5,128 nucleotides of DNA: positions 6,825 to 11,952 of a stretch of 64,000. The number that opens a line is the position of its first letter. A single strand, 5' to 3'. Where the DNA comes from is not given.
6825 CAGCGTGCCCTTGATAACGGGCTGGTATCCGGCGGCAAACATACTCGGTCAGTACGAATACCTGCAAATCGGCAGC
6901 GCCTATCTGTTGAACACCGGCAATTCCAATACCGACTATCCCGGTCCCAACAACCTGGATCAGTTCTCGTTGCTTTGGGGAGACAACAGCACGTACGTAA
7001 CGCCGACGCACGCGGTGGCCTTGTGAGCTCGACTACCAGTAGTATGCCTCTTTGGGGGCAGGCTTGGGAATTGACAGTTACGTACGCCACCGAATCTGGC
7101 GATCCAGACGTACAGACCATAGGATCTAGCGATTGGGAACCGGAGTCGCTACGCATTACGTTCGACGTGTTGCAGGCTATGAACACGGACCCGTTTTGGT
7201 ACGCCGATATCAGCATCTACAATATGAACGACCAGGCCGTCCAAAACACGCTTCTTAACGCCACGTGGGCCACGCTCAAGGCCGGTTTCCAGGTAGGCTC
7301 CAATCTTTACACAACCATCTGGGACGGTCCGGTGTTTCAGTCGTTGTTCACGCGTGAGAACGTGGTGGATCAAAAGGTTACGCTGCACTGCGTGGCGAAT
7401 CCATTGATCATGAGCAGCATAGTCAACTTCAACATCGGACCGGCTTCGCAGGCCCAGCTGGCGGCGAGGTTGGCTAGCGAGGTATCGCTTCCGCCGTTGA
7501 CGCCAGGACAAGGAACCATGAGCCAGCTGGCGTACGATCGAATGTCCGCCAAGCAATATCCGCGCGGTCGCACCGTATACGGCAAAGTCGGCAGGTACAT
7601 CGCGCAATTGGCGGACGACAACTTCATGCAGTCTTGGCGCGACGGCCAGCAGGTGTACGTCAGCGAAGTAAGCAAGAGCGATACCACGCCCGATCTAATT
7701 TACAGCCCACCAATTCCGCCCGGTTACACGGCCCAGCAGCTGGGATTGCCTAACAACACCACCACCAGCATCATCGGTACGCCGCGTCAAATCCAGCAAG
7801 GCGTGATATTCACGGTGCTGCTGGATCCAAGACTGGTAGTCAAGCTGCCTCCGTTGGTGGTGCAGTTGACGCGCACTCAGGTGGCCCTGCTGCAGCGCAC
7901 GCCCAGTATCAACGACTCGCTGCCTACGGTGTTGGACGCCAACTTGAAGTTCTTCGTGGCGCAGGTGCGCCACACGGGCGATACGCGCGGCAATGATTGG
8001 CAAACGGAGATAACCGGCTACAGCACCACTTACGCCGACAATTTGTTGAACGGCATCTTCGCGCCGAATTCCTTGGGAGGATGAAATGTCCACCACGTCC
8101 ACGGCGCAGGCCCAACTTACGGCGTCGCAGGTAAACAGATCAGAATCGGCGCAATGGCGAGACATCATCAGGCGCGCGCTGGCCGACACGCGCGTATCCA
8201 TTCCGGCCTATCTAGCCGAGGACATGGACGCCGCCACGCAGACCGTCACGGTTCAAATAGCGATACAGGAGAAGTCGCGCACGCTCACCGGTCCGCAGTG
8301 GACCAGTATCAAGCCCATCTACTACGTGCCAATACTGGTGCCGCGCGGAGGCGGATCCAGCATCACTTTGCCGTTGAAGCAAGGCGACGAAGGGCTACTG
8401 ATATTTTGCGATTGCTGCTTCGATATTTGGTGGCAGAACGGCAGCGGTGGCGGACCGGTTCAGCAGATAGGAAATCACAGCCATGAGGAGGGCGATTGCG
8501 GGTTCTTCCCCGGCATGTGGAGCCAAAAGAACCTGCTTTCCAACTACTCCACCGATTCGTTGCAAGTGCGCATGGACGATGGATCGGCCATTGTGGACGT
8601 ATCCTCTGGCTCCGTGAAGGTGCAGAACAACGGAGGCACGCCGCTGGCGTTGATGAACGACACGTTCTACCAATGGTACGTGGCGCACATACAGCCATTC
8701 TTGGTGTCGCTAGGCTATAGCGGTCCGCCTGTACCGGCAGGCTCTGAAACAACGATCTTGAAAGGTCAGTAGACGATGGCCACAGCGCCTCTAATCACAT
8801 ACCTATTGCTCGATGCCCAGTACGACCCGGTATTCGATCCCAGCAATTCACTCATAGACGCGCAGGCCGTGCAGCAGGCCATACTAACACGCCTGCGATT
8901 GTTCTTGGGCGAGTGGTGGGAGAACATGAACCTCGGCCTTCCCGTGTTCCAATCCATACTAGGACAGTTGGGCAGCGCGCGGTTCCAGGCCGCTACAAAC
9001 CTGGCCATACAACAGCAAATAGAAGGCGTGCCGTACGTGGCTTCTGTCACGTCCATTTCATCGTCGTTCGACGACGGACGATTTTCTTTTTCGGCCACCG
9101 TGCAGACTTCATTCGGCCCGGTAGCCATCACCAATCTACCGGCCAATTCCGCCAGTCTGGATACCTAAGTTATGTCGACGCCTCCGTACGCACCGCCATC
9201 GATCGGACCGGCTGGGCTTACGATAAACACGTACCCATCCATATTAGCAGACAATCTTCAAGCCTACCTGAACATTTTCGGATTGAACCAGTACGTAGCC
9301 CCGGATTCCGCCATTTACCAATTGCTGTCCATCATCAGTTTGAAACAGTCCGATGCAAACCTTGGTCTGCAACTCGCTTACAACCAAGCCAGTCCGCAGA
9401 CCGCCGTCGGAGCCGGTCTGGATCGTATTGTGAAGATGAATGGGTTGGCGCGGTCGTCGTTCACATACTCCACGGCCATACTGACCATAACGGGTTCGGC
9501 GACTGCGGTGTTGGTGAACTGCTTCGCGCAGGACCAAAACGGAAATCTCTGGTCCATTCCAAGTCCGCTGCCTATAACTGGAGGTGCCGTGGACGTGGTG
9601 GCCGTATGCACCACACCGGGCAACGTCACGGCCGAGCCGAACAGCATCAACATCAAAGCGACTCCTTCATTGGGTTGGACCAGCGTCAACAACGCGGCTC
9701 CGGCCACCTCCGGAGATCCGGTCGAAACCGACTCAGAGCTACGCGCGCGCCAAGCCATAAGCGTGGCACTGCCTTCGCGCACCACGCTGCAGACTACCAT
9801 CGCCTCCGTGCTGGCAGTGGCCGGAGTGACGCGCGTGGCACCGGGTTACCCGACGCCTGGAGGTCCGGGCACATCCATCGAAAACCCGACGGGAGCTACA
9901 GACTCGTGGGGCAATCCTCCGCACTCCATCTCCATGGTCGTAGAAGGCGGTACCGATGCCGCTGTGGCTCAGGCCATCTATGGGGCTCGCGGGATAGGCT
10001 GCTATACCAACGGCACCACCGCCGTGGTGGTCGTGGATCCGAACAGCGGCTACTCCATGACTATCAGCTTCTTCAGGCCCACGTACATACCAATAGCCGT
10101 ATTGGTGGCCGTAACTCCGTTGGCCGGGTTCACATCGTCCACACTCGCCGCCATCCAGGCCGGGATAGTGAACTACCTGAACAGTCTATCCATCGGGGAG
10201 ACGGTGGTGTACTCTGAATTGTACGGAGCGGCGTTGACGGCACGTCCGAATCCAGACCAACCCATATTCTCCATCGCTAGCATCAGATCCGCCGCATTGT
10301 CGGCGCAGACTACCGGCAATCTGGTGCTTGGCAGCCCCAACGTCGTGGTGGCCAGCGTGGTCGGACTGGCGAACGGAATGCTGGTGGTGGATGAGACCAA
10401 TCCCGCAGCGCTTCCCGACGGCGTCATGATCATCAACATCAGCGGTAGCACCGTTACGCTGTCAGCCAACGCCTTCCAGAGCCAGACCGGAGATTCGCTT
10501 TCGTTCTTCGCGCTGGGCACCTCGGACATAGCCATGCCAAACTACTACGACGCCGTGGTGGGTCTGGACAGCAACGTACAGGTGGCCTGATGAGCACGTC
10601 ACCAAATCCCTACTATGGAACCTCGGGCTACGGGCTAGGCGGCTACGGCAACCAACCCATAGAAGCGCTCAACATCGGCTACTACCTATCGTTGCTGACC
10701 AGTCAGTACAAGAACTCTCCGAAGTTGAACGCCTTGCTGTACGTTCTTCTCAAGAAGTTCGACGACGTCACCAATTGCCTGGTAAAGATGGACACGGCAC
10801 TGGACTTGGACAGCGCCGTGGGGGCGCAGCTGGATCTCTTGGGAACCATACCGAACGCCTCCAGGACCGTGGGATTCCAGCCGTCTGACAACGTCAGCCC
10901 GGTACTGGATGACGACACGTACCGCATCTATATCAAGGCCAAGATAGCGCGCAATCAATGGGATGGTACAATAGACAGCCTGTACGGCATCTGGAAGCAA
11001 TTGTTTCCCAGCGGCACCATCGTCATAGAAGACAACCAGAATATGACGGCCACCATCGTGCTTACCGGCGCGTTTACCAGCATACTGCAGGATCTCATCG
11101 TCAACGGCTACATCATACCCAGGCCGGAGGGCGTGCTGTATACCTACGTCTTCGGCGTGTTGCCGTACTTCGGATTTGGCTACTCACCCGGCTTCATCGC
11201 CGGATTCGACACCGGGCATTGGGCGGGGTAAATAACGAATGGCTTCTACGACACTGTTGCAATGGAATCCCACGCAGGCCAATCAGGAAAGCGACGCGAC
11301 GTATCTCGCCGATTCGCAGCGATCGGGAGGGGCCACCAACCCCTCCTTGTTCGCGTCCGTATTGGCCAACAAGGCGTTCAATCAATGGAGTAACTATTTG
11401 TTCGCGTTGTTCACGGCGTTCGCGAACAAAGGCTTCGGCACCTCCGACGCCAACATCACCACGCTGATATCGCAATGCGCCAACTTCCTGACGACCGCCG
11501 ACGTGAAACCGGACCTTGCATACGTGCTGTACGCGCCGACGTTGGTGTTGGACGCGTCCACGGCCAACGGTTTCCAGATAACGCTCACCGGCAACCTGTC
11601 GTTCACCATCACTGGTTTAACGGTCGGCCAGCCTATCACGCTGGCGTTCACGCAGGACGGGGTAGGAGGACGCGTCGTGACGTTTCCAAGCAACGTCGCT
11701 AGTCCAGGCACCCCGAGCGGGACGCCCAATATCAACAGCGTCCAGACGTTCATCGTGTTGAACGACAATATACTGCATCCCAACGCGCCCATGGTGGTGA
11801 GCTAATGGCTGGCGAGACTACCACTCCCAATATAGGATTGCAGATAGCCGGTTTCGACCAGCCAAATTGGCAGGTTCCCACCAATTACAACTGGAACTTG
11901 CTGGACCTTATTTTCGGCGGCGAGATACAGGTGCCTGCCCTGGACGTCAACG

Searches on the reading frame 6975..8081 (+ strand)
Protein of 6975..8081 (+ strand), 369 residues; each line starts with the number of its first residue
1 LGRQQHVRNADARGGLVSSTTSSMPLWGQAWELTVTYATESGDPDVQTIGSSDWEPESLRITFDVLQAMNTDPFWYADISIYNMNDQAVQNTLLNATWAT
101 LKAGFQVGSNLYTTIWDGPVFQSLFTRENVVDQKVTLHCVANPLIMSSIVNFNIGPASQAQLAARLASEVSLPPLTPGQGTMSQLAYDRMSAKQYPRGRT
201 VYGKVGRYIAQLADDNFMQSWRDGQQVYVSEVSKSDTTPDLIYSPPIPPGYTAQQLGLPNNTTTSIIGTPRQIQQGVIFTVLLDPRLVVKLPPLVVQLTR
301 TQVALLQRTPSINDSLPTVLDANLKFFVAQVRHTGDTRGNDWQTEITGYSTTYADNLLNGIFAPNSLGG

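Call 7: search_protein_families(library=phrogs, proteins=[window:6975-8081:+], max_evalue=0.001)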
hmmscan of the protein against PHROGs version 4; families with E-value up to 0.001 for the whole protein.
window:6975-8081:+ (369 aa): 2 families
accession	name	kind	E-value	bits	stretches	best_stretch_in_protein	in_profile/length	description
phrog_196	-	tail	6.9e-30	105.1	1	19-355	77-365/536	baseplate hub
phrog_20677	-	unknown function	7.2e-16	58.6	1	58-287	182-386/631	-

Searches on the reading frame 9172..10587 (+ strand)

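Call 7: search_protein_families(library=phrogs, proteins=[window:9172-10587:+], max_evalue=0.001)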
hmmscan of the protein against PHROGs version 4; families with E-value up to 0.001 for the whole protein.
window:9172-10587:+ (472 aa): 2 families
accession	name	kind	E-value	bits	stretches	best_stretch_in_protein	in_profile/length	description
phrog_6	-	tail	4.7e-49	168.5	1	12-434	63-434/548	baseplate wedge subunit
phrog_6002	-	head and packaging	3.7e-05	22.5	1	376-454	893-969/1183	virion structural protein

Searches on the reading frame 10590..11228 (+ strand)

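Call 7: search_protein_families(library=phrogs, proteins=[window:10590-11228:+], max_evalue=0.001)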
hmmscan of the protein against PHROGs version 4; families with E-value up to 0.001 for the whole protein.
window:10590-11228:+ (213 aa): 6 families
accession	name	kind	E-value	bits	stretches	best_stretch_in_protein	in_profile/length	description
phrog_587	-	head and packaging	2.4e-52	179.4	1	31-208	24-231/392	structural protein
phrog_6277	-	unknown function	1.4e-10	42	1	33-161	13-130/280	-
phrog_1160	-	tail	2.7e-09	37.3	1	33-141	21-122/528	baseplate protein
phrog_22472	-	unknown function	1.5e-08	35.5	1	28-132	8-102/302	-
phrog_4056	-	tail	2.3e-07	31.6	1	35-159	25-138/219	baseplate protein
phrog_4017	-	tail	3.4e-06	27.7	1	37-158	18-130/285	baseplate protein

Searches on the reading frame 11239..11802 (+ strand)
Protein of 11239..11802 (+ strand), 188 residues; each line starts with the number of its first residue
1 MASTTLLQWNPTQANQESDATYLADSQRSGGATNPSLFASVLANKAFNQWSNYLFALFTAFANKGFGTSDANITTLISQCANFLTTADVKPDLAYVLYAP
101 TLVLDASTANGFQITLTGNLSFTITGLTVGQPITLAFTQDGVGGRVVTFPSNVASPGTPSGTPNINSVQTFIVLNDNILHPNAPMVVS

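Call 7: search_protein_families(library=phrogs, proteins=[window:11239-11802:+], max_evalue=0.001)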
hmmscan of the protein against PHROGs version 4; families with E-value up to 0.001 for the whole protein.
window:11239-11802:+ (188 aa): 2 families
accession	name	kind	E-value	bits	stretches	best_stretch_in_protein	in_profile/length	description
phrog_19976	-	tail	0.0002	21.9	1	101-153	163-215/256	tail assembly protein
phrog_9017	-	tail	0.00027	22.3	1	99-154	60-119/159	tail fiber protein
